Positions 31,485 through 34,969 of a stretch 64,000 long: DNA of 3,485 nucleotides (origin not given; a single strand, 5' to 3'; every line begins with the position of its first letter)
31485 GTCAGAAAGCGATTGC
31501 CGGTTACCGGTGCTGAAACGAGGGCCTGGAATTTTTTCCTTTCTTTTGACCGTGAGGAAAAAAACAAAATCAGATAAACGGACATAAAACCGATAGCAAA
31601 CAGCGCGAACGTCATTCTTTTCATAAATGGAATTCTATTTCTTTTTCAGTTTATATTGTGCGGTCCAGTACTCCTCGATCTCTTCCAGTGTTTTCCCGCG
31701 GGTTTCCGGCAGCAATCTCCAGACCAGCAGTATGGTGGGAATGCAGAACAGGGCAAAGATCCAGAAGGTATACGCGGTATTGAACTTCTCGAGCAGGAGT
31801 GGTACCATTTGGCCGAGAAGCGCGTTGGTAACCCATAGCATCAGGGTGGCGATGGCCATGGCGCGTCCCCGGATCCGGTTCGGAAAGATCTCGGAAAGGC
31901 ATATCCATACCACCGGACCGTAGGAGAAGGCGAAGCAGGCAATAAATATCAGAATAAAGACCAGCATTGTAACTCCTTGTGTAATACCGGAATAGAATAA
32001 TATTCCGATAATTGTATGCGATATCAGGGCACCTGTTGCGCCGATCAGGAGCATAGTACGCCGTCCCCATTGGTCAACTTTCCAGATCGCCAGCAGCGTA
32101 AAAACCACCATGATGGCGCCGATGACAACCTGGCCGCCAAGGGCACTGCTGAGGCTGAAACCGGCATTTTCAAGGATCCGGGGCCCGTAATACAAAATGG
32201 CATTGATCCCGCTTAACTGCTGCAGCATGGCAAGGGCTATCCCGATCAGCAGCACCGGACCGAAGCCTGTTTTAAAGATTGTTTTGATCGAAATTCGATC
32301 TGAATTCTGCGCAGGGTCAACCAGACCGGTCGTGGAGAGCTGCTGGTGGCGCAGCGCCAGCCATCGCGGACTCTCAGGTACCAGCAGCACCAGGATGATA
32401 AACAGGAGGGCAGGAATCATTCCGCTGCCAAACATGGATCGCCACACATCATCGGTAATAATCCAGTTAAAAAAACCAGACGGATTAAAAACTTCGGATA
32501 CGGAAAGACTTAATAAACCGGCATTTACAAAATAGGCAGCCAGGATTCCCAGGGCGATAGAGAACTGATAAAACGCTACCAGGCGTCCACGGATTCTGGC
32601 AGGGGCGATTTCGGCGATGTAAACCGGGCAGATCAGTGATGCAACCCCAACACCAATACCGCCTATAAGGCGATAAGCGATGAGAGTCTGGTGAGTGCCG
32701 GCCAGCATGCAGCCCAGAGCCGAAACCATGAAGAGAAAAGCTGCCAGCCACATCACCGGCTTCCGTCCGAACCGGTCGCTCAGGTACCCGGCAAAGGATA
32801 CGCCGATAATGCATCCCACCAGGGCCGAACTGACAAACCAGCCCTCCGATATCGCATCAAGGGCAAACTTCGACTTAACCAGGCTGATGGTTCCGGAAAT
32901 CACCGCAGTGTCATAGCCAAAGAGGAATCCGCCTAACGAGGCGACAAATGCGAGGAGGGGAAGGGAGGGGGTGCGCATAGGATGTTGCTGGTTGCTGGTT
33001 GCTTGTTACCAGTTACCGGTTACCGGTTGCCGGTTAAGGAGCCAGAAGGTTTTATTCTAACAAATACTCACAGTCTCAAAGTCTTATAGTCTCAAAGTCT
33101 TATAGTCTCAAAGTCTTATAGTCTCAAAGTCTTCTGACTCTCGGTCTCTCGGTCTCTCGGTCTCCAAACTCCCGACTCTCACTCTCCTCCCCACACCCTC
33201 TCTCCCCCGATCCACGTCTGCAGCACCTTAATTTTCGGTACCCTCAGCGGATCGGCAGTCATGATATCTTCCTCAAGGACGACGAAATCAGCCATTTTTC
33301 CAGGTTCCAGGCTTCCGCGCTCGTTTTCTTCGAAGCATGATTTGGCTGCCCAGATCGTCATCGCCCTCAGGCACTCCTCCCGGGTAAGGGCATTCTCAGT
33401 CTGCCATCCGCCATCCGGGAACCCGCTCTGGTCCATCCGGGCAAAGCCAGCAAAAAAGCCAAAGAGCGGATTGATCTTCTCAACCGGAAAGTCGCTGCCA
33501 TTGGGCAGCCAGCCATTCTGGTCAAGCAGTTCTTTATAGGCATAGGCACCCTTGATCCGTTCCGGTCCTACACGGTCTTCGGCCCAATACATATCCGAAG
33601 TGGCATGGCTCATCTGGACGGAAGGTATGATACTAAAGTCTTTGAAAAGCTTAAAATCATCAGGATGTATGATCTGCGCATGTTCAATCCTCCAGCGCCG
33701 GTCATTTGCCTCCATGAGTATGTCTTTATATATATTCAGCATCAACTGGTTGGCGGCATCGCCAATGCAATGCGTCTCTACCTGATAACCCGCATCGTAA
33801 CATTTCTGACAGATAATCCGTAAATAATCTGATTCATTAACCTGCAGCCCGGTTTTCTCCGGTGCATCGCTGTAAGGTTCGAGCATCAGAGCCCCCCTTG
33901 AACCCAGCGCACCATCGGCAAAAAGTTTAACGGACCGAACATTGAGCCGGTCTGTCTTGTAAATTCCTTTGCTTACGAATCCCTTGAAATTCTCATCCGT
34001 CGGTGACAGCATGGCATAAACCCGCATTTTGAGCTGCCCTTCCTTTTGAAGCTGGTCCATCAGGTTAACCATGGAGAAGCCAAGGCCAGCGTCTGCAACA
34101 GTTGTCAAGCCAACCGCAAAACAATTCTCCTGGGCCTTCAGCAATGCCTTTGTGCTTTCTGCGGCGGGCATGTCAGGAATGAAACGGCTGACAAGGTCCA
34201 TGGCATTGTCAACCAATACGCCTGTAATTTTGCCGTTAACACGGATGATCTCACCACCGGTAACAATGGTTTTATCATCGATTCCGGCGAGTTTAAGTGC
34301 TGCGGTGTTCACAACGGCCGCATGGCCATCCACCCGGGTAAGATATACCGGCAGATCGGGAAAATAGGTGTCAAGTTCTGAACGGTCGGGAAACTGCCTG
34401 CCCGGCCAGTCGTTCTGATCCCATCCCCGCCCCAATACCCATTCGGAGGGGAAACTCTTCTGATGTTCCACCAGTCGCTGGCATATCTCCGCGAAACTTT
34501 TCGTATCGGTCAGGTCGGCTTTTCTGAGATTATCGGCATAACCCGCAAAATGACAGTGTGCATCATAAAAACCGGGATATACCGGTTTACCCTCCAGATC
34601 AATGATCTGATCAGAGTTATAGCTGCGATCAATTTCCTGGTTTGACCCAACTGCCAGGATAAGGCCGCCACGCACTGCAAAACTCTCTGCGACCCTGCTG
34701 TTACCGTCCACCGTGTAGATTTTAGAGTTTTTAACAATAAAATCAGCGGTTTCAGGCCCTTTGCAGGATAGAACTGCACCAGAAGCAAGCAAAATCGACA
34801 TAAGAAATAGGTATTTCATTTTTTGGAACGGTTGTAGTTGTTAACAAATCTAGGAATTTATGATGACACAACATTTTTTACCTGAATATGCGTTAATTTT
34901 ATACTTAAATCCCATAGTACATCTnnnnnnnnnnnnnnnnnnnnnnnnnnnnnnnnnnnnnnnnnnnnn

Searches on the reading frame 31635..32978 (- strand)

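Call 9: search_protein_families(library=pfam, proteins=[window:31635-32978:-])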
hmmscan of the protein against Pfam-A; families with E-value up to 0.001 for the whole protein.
window:31635-32978:- (447 aa): 2 families
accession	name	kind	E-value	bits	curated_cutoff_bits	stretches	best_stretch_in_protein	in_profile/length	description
PF00083.30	Sugar_tr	-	6.6e-111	371.8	22.3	1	9-438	1-452/452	Sugar (and other) transporter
PF07690.21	MFS_1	-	6.2e-40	137.6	33.4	2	14-319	2-280/347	Major Facilitator Superfamily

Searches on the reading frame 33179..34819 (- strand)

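Call 9: search_protein_families(library=pfam, proteins=[window:33179-34819:-])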
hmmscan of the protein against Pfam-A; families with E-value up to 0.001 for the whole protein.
window:33179-34819:- (546 aa): 2 families
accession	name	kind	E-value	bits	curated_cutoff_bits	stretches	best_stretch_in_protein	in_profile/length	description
PF07969.17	Amidohydro_3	-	3.4e-91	307.5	29.7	1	71-542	1-471/472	Amidohydrolase family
PF01979.26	Amidohydro_1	-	7.2e-10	39.1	25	1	476-542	279-345/345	Amidohydrolase family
